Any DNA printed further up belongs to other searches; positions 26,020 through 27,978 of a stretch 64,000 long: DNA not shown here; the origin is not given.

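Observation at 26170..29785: Operon of tandem YfbR-like HD nucleotidase, YqeK-like HD hydrolase and an atypical radical SAM protein with HhH DNA-binding tail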

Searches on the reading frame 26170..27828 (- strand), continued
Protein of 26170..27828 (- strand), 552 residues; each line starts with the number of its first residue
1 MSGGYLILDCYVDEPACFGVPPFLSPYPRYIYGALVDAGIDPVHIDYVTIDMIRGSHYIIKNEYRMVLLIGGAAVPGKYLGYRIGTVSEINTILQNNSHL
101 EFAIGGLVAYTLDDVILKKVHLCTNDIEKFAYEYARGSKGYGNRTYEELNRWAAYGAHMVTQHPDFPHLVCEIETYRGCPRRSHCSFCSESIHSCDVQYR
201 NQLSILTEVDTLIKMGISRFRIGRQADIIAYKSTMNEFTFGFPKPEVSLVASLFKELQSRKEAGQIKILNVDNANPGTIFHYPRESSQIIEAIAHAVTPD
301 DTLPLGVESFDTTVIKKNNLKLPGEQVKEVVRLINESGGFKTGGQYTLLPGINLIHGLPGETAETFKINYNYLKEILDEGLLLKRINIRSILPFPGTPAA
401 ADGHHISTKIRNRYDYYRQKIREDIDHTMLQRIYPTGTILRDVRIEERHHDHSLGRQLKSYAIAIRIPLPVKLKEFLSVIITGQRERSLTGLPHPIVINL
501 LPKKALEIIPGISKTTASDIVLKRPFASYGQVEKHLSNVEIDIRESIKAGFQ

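Call 37: find_encoding_contigs(protein=P0426, flank=6000, max_places=2)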
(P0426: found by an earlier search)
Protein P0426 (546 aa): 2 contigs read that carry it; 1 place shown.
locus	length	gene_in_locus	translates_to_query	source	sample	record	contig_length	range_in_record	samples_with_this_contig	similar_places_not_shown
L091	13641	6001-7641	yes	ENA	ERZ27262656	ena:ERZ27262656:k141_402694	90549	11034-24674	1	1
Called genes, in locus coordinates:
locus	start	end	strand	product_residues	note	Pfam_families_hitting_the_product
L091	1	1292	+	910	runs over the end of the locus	PF00270:DEAD, PF04851:ResIII (faint), PF00271:Helicase_C, PF22590:Cas3-like_C_2, PF19306:WHD_Lhr, PF08494:DEAD_assoc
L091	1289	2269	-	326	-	-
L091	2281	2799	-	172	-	PF01135:PCMT, PF08704:GCD14 (weak), PF01189:Methyltr_RsmB-F (weak), PF13847:Methyltransf_31, PF13649:Methyltransf_25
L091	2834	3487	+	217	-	PF00590:TP_methylase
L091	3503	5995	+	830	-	PF03104:DNA_pol_B_exo1, PF10108:DNA_pol_B_exo2, PF13482:RNase_H_2 (weak), PF00136:DNA_pol_B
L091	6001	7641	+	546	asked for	PF04055:Radical_SAM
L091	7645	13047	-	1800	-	PF02514:CobN-Mg_chel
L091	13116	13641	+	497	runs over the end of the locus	-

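Call 38: search_solved_structures(query=A2, max_evalue=1, show_alignments=4)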
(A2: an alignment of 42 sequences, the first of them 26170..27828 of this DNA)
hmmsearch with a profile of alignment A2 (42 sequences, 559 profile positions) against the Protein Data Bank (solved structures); distinct sequences matched with E-value up to 1: 14.
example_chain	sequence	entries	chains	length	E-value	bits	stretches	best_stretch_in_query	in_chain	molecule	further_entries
9ccb_A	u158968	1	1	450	1.3e-10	43.8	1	182-346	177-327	Radical SAM core domain-containing protein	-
2qgq_A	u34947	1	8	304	1.1e-08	37.4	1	184-247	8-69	Protein TM_1862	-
4jc0_A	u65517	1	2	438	2.6e-08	36.2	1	182-247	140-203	Ribosomal protein S12 methylthiotransferase RimO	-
2duy_A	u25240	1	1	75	4e-05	25.7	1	500-556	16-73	Competence protein ComEA-related protein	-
7mjz_A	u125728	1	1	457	5.3e-05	25.3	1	184-271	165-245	tRNA-2-methylthio-N(6)-dimethylallyladenosine synthase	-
7mjv_A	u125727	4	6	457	5.3e-05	25.3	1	184-271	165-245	tRNA-2-methylthio-N(6)-dimethylallyladenosine synthase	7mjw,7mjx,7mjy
6wte_A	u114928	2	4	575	0.0028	19.6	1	183-227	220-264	B12-binding domain-containing protein | Tryptophan-C2-methyltransferase containing B12-binding domain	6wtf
8dss_A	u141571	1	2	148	0.058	15.2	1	502-556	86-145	ComE operon protein 1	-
9yi2_A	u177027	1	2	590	0.15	13.9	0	502-533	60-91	Endonuclease/exonuclease/phosphatase family domain-containing protein 1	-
8iwh_U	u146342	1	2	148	0.16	13.8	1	487-551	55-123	PS II complex 12 kDa extrinsic protein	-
2i5h_A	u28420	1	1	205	0.17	13.7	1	507-545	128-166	Hypothetical protein AF1531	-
27ae_A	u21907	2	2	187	0.18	13.6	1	485-547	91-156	DNA-binding protein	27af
8xr6_U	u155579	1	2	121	0.24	13.2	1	503-548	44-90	PsbU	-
8wb4_U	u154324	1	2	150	0.38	12.5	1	503-548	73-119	Photosystem II reaction center protein U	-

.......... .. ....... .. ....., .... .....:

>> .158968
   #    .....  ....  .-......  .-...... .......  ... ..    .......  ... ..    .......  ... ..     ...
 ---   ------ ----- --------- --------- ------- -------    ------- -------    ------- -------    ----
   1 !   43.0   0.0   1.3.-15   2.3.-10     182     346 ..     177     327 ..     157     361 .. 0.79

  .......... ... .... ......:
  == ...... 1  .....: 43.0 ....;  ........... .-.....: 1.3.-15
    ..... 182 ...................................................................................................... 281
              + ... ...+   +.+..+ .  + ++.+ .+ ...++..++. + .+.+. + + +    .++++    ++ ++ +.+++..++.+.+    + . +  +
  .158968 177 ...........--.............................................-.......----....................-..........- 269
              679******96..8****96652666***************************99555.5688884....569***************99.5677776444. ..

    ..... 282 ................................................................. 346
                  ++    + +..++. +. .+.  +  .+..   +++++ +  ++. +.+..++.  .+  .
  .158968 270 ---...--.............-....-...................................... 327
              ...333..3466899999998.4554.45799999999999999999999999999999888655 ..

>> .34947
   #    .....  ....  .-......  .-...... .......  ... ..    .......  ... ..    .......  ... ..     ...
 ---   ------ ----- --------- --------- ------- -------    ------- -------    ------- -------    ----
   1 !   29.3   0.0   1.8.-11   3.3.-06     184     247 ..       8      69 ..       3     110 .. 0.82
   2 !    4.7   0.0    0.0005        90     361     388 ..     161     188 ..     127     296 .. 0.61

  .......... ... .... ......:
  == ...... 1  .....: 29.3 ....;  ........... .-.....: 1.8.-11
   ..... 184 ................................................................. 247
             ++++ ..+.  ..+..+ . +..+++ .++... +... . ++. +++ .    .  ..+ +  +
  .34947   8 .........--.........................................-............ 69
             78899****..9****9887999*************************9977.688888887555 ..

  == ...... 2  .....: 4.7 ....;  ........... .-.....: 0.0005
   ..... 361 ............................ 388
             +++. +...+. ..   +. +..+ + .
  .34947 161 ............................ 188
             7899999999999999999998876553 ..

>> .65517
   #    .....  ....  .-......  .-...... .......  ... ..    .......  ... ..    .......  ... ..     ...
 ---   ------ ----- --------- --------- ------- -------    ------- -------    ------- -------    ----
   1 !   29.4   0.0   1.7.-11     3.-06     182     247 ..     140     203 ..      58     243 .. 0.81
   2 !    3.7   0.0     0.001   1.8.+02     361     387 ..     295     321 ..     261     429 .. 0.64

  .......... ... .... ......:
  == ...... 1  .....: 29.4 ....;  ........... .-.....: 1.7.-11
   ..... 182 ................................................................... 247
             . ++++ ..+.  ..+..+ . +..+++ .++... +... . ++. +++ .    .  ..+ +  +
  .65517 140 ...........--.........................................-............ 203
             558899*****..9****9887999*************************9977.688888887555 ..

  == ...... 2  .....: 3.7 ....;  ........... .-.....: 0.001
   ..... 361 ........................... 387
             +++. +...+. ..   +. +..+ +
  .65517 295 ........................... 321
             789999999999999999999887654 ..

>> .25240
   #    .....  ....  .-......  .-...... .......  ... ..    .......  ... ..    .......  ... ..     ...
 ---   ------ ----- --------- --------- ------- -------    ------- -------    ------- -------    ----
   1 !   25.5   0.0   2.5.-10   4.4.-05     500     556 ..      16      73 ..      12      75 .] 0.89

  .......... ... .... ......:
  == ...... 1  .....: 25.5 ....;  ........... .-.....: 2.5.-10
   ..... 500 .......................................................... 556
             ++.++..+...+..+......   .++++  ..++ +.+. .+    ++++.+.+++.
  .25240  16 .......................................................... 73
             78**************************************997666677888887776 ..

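Call 47: search_protein_families(library=padloc, proteins=[window:26170-27828:-], max_evalue=0.01)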
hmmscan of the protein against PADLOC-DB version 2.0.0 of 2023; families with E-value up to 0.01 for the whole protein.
window:26170-27828:- (552 aa): 0 families

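Call 65: find_encoding_contigs(protein=P0399, flank=5000, max_places=1)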
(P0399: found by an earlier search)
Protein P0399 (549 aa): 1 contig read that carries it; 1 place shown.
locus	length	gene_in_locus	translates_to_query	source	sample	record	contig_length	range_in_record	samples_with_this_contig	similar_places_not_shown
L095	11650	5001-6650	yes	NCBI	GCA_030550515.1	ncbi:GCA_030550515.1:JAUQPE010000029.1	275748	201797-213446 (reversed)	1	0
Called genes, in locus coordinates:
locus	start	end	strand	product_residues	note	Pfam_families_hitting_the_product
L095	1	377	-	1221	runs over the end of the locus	PF00990:GGDEF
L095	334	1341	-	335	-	PF01368:DHH, PF02272:DHHA1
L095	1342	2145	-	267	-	PF01048:PNP_UDP_1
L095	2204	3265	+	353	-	PF01168:Ala_racemase_N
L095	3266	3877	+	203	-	PF07638:Sigma70_ECF (weak), PF04542:Sigma70_r2, PF08281:Sigma70_r4_2, PF04545:Sigma70_r4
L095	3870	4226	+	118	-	-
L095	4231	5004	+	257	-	-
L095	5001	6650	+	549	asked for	PF04055:Radical_SAM, PF12836:HHH_3 (weak)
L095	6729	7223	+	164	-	PF08279:HTH_11, PF02829:3H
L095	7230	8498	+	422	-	PF00083:Sugar_tr, PF07690:MFS_1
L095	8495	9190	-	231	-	PF00696:AA_kinase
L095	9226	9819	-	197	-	PF00889:EF_TS, PF22566:UBA_8 (weak), PF25025:EF-Ts_N (weak)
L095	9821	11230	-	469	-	PF10150:RNase_E_G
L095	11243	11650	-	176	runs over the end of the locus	PF02482:Ribosomal_S30AE, PF16321:Ribosom_S30AE_C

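Call 66: find_encoding_contigs(protein=P0150, flank=5000, max_places=1)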
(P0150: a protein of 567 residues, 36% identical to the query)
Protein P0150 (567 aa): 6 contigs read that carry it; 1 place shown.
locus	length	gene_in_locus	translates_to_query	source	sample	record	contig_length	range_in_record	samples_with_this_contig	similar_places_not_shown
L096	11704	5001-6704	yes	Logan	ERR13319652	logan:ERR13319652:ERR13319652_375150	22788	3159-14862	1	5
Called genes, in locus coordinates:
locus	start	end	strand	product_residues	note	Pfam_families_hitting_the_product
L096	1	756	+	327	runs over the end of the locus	-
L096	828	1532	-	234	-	PF00117:GATase, PF07722:Peptidase_C26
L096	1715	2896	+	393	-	-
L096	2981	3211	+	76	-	-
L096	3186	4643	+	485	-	-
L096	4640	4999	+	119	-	-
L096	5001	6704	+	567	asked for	PF04055:Radical_SAM (weak)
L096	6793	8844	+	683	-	-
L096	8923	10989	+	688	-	-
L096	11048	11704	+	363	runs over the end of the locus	PF01087:GalP_UDP_transf, PF16268:DUF4921 (faint), PF16285:DUF4931_N (weak)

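Call 75: fold_search(model_id=the predicted structure, library=pdb)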
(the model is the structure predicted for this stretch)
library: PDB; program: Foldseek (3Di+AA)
matches with E <= 10: 1490; with E <= 0.001: 40
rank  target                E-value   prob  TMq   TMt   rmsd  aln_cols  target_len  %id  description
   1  7mjz                  4.7e-18  1.00  0.57  0.68   6.3       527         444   14  The structure of MiaB with pentasulfide bridge (released 2021-09-15)
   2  7mjx_A                8.8e-18  1.00  0.58  0.71   6.2       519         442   15  MiaB in the complex with 5'-deoxyadenosine, methionine and RNA (released 2021-09-15)
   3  7mjy_A                5.0e-17  1.00  0.58  0.69   6.3       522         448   13  MiaB in the complex with s-adenosyl-L-homocysteine and RNA (released 2021-09-15)
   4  9a6d_A                6.7e-17  1.00  0.59  0.71   5.2       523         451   15  Integrative model of MTAB-YVFG by crosslinking MS and deep learning (released 2024-09-18)
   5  7mjw_A                7.1e-17  1.00  0.58  0.70   6.3       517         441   15  Methylated MiaB in the complex with 5'-deoxyadenosine, methionine and RNA (released 2021-09-15)
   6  7mjv_A                5.2e-16  1.00  0.57  0.69   6.0       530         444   15  MiaB in the complex with s-adenosylmethionine and RNA (released 2021-09-15)
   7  4jc0_B                1.6e-15  1.00  0.54  0.69   5.9       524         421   16  Crystal structure of Thermotoga maritima holo RimO in complex with pentasulfide, Northeast Structural Genomics Consort (released 2013-04-10)
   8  4jc0_A                2.9e-15  1.00  0.53  0.66   6.5       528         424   16  Crystal structure of Thermotoga maritima holo RimO in complex with pentasulfide, Northeast Structural Genomics Consort (released 2013-04-10)
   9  9ccb                  6.6e-15  1.00  0.51  0.66   5.1       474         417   14  X-ray crystal structure of methyl-coenzyme M reductase glutamine methylase (MgmA) from Methanothermobacter marburgensis  (released 2025-01-01)
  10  2qgq_B                1.9e-11  1.00  0.37  0.69   4.7       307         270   17  Crystal structure of TM_1862 from Thermotoga maritima. Northeast Structural Genomics Consortium target VR77 (released 2007-07-17)
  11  2qgq_A                5.4e-11  1.00  0.37  0.69   4.6       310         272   17  Crystal structure of TM_1862 from Thermotoga maritima. Northeast Structural Genomics Consortium target VR77 (released 2007-07-17)
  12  2qgq_C                1.2e-10  1.00  0.38  0.71   4.7       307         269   16  Crystal structure of TM_1862 from Thermotoga maritima. Northeast Structural Genomics Consortium target VR77 (released 2007-07-17)
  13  6fd2_A                1.9e-10  1.00  0.49  0.58   7.6       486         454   14  Radical SAM 1,2-diol dehydratase AprD4 in complex with its substrate paromamine (released 2018-01-17)
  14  5ul4                  4.9e-10  1.00  0.43  0.34  12.2       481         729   14  Structure of Cobalamin-dependent S-adenosylmethionine radical enzyme OxsB with aqua-cobalamin and S-adenosylmethionine b (released 2017-04-19)
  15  7kdx_B                7.4e-10  1.00  0.47  0.40   6.2       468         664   14  Crystal structure of Streptomyces tokunonesis TokK with hydroxycobalamin, 5'-deoxyadenosine, and methionine (released 2022-01-12)
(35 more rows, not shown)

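Call 76: search_protein_families(library=pfam, proteins=[L007:4680-5408:+, L023:4631-5404:+], max_evalue=0.0001)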
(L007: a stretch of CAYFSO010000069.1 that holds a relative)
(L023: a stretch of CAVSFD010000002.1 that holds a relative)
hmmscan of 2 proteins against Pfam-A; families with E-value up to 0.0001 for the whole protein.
L007:4680-5408:+ (242 aa): 1 family
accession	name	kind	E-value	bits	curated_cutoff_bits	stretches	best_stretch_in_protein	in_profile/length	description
PF21778.2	DUF6873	-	1.5e-58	198.3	27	1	11-233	5-228/228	Family of unknown function (DUF6873)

L023:4631-5404:+ (257 aa): 2 families
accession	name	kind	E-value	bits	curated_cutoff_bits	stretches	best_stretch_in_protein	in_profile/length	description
PF01887.21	SAM_HAT_N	-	2.2e-49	167.4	26.3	1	2-143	1-145/145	SAM hydroxide adenosyltransferase N-terminal domain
PF20257.3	SAM_HAT_C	-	7.7e-14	52.2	25.5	1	168-250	3-83/84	SAM hydroxide adenosyltransferase C-terminal domain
